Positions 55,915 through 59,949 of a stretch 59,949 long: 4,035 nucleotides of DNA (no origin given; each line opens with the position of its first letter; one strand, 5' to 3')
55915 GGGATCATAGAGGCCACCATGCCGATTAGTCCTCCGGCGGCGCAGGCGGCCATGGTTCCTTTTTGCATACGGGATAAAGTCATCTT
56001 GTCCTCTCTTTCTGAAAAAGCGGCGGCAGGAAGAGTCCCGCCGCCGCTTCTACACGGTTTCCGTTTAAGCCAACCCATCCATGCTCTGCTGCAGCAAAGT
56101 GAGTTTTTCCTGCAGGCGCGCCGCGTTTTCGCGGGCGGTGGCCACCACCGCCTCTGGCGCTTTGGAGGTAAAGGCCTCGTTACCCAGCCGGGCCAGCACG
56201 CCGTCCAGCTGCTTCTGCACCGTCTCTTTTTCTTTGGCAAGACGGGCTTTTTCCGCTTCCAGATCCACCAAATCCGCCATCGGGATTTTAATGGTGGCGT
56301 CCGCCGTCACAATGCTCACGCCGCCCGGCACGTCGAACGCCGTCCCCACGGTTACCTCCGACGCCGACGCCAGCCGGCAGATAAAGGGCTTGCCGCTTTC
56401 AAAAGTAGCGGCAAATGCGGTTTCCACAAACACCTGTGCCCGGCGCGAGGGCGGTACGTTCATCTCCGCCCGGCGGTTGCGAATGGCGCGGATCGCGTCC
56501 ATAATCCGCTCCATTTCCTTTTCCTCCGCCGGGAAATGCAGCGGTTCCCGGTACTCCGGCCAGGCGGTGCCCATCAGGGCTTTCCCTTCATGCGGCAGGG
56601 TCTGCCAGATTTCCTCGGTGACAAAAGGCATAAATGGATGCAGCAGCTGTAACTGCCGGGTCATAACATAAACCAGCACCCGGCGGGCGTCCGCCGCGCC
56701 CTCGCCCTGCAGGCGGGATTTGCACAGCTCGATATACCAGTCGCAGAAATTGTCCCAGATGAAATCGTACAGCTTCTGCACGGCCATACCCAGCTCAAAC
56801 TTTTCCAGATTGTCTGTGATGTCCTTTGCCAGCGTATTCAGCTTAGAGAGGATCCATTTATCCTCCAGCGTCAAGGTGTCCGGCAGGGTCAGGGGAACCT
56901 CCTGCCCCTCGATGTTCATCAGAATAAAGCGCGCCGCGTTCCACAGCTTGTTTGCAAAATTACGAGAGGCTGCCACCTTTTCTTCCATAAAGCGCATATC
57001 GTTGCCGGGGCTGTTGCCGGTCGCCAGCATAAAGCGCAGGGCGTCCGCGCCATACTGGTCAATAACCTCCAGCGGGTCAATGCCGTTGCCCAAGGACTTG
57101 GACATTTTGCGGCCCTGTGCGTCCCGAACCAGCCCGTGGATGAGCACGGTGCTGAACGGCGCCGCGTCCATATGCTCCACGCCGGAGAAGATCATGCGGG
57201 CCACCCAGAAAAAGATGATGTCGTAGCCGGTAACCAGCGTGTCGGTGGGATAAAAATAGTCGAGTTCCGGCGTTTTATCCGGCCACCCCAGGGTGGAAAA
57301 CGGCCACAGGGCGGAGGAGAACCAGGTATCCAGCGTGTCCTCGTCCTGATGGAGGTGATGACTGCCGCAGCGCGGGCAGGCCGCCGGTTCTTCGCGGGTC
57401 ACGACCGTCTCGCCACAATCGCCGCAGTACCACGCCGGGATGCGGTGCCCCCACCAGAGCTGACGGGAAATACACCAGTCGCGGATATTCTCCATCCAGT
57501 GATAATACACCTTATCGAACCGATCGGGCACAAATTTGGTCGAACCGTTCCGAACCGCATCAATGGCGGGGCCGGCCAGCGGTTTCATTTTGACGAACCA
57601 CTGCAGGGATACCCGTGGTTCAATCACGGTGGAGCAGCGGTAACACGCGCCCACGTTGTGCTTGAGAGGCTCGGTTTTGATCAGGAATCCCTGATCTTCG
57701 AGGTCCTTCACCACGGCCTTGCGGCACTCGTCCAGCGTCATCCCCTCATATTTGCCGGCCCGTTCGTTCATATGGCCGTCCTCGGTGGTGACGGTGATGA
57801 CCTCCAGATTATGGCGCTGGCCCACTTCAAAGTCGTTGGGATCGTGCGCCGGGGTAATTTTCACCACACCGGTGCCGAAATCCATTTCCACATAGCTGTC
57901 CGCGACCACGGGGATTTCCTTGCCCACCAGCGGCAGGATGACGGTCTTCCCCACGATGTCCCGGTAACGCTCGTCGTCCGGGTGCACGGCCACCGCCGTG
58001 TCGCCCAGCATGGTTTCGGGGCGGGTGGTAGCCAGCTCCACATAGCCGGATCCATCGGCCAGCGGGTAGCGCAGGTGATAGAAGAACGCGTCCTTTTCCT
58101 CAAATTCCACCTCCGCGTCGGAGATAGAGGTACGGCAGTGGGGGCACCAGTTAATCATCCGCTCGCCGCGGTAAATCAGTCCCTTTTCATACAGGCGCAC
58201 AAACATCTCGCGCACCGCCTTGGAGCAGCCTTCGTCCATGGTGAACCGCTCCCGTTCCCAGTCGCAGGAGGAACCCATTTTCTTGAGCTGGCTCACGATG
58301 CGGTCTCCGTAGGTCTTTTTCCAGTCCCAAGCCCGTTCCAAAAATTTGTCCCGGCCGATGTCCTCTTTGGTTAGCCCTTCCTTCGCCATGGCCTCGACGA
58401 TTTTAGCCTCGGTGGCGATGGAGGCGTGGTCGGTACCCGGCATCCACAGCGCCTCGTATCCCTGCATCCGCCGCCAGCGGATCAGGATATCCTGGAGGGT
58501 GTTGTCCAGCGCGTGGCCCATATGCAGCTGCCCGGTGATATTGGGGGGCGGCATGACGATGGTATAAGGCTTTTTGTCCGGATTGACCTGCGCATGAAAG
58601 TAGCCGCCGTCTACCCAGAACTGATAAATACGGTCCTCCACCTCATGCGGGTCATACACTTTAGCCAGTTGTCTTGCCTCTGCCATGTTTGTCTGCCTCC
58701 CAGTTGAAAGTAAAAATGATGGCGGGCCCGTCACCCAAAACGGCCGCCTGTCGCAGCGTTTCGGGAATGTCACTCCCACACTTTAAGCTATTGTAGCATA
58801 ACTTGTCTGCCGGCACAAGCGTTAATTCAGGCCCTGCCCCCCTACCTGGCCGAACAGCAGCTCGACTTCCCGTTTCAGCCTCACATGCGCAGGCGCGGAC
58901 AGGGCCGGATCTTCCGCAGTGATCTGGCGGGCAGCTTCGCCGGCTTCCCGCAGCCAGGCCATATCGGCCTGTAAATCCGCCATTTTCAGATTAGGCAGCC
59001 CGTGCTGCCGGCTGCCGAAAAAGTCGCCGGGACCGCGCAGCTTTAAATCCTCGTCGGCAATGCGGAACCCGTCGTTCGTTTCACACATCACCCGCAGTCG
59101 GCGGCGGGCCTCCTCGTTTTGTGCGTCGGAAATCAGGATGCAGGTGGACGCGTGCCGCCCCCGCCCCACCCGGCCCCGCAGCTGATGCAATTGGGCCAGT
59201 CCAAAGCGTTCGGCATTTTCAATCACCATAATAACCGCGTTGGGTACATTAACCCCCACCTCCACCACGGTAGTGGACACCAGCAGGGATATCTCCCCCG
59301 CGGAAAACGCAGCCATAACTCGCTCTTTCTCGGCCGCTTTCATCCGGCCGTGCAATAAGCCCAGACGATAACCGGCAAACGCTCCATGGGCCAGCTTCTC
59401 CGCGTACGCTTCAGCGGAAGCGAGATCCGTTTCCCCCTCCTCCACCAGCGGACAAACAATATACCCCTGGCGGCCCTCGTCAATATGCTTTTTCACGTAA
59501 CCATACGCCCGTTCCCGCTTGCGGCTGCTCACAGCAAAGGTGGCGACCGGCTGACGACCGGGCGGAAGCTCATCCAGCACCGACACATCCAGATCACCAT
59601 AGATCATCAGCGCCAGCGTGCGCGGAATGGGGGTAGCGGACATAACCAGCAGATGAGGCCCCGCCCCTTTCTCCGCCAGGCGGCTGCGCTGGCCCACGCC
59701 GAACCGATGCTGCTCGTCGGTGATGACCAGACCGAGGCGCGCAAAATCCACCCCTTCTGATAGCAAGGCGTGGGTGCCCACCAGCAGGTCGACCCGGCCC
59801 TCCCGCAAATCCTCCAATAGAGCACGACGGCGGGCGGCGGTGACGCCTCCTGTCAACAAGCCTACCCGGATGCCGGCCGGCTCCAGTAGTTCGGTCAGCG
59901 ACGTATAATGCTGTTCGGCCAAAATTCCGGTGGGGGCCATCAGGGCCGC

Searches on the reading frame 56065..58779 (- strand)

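Call 68: search_protein_families(library=pfam, proteins=[window:56065-58779:-], max_evalue=0.00001)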
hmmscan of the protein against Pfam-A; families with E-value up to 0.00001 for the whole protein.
window:56065-58779:- (904 aa): 6 families
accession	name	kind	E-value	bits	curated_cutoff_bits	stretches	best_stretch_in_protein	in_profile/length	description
PF00133.28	tRNA-synt_1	-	7.4e-147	489.8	22.7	1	51-597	2-413/414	tRNA synthetases class I (I, L, M and V)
PF08264.19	Anticodon_1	-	5.2e-43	146.9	25.1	1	640-784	1-147/148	Anticodon-binding domain of tRNA ligase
PF09334.17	tRNA-synt_1g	-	3.2e-26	92.4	20.1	2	77-225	6-136/391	tRNA synthetases class I (M)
PF10458.14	Val_tRNA-synt_C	-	1.3e-12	48.3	25.9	1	839-903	1-65/66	Valyl tRNA synthetase tRNA binding arm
PF13603.12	tRNA-synt_1_2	-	1.2e-11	44.9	25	1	277-338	86-147/185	Leucyl-tRNA synthetase, editing domain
PF01406.26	tRNA-synt_1e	-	3.4e-06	27.1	27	0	542-604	237-298/301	tRNA synthetases class I (C) catalytic domain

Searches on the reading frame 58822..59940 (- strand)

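Call 68: search_protein_families(library=pfam, proteins=[window:58822-59940:-], max_evalue=0.00001)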
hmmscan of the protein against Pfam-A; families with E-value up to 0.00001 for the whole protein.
window:58822-59940:- (372 aa): 3 families
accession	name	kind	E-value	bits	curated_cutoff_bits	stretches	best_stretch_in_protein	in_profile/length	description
PF00271.37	Helicase_C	-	1.2e-25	90.3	23.5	1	153-260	12-108/110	Helicase conserved C-terminal domain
PF19833.4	RecG_dom3_C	-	1.3e-13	51.2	26.8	1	288-360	1-74/87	ATP-dependent DNA helicase RecG, domain 3, C-terminal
PF00270.35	DEAD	-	7.2e-13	49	26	1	1-109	51-164/167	DEAD/DEAH box helicase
